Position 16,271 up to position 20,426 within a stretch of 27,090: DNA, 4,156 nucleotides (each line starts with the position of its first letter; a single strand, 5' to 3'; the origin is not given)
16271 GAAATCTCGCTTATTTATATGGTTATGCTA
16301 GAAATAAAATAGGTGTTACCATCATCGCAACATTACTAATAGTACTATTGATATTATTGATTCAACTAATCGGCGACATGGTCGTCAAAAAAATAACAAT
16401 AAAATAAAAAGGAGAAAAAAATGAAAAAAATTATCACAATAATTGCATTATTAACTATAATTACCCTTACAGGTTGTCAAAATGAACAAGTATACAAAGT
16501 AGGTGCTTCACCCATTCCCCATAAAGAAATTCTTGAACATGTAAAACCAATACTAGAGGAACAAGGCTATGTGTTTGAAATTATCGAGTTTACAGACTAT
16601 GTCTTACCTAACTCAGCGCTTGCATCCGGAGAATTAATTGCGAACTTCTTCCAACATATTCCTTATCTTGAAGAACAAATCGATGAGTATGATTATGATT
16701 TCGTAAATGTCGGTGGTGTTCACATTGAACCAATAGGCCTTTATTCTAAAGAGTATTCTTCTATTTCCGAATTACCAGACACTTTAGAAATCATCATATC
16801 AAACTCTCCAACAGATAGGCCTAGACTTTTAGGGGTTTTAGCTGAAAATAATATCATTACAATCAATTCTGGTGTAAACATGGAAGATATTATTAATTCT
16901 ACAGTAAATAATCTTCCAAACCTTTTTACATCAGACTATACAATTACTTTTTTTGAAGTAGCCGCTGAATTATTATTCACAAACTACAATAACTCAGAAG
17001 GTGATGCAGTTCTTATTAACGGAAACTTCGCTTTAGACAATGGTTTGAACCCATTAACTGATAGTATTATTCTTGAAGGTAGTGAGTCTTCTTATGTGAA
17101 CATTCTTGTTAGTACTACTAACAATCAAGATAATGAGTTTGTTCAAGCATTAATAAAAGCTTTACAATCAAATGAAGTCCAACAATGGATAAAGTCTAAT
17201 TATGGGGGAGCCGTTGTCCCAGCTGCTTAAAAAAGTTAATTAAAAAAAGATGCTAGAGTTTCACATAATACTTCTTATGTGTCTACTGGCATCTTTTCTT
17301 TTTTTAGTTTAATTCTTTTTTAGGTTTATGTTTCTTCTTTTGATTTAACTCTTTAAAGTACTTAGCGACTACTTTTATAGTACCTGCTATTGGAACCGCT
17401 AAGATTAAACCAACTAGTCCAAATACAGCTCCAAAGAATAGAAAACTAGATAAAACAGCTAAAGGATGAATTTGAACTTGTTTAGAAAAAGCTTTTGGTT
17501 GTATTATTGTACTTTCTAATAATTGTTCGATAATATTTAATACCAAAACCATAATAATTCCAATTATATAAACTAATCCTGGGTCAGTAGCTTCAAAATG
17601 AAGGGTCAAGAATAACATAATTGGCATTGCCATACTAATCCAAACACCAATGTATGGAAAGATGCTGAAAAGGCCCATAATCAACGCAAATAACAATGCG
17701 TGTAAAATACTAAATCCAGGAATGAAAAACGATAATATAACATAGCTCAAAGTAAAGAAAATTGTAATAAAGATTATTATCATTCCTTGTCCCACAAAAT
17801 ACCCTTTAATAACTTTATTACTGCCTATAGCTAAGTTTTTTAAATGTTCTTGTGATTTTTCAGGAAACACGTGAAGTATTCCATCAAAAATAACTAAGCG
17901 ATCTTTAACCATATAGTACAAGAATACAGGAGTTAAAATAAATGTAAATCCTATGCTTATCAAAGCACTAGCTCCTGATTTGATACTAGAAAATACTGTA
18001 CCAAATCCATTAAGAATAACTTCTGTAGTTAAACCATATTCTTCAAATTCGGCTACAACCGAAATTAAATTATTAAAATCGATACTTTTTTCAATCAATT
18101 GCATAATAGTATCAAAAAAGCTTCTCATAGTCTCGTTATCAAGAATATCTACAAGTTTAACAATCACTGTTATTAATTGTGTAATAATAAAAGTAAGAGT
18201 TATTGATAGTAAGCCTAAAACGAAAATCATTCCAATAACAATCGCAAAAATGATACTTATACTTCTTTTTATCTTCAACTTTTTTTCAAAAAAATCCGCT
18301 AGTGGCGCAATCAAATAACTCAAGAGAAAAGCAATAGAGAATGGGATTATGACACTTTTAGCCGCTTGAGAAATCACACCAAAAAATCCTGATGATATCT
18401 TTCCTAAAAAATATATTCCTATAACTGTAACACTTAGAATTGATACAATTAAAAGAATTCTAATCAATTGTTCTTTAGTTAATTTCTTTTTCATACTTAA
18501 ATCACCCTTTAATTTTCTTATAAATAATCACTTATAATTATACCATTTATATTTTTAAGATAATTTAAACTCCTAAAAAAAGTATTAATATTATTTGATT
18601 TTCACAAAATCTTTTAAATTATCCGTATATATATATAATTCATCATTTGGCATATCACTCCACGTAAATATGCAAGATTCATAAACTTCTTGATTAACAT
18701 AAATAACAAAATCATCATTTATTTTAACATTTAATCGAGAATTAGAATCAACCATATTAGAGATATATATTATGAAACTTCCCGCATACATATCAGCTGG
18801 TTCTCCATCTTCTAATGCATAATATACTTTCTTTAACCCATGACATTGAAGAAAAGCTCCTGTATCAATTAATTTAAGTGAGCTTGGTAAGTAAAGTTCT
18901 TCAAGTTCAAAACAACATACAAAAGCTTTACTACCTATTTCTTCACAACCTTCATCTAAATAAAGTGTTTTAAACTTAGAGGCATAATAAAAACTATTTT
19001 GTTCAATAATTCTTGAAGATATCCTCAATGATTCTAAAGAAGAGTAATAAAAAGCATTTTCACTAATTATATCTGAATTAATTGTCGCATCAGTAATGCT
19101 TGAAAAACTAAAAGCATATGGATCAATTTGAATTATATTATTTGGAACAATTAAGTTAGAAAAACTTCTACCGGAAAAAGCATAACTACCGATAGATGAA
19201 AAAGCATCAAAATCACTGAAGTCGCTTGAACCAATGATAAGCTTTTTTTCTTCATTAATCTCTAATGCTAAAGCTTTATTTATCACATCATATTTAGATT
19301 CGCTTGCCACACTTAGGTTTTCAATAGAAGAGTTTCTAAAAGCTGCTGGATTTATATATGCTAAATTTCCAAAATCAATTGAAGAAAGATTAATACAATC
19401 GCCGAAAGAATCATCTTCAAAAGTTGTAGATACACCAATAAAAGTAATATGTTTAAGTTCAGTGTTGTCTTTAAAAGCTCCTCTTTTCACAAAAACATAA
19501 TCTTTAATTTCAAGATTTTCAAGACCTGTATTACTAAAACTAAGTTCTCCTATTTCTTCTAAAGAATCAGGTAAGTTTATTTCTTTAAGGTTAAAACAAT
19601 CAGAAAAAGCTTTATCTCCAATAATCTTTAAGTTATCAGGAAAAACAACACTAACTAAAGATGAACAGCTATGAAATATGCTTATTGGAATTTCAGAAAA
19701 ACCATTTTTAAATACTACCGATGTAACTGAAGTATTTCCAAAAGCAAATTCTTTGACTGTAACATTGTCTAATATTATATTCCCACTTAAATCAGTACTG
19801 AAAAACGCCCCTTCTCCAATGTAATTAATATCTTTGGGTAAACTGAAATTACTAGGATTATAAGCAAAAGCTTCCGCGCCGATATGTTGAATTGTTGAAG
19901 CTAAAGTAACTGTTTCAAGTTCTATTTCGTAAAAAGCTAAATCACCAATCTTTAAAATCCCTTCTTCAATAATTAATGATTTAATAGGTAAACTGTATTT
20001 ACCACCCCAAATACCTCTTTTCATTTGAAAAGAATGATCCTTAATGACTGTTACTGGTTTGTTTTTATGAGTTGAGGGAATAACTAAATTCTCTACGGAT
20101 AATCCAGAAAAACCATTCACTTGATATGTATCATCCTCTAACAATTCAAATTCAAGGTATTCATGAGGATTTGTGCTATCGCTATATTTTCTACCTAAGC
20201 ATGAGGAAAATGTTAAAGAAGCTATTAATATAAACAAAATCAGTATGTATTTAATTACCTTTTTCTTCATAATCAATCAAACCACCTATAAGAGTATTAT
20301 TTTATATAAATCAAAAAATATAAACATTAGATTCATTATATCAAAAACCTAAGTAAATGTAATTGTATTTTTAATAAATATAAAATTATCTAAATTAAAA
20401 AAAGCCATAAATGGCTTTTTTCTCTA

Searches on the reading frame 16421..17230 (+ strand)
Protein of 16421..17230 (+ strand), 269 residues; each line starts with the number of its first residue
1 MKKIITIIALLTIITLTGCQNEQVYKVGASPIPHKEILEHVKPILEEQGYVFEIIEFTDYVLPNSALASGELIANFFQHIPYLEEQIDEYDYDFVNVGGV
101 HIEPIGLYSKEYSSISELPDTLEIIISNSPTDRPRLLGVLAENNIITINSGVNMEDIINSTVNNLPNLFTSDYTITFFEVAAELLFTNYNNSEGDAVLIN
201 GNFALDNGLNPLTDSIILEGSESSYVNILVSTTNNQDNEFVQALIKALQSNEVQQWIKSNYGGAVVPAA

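Call 18: search_protein_families(library=pfam, proteins=[window:16421-17230:+])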
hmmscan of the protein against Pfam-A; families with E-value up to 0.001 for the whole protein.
window:16421-17230:+ (269 aa): 1 family
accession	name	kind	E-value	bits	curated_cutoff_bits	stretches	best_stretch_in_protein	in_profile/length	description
PF03180.19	Lipoprotein_9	-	8.6e-68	228.5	27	1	26-268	2-235/236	NlpA lipoprotein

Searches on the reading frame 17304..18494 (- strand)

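Call 18: search_protein_families(library=pfam, proteins=[window:17304-18494:-])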
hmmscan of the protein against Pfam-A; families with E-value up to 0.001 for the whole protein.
window:17304-18494:- (396 aa): 1 family
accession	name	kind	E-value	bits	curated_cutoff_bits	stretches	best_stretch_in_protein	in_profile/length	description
PF01594.21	AI-2E_transport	-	6.8e-40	137.7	34.3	1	39-378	12-324/327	AI-2E family transporter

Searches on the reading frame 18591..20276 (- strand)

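Call 18: search_protein_families(library=pfam, proteins=[window:18591-20276:-])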
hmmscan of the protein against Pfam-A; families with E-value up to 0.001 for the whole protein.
window:18591-20276:- (561 aa): 2 families
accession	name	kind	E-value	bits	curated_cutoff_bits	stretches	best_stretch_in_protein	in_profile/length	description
PF13306.12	LRR_5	-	1.1e-70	235.9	27.7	4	195-318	2-126/127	BspA type Leucine rich repeat region (6 copies)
PF13855.12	LRR_8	-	2.1e-06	27.8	27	0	191-236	11-57/61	Leucine rich repeat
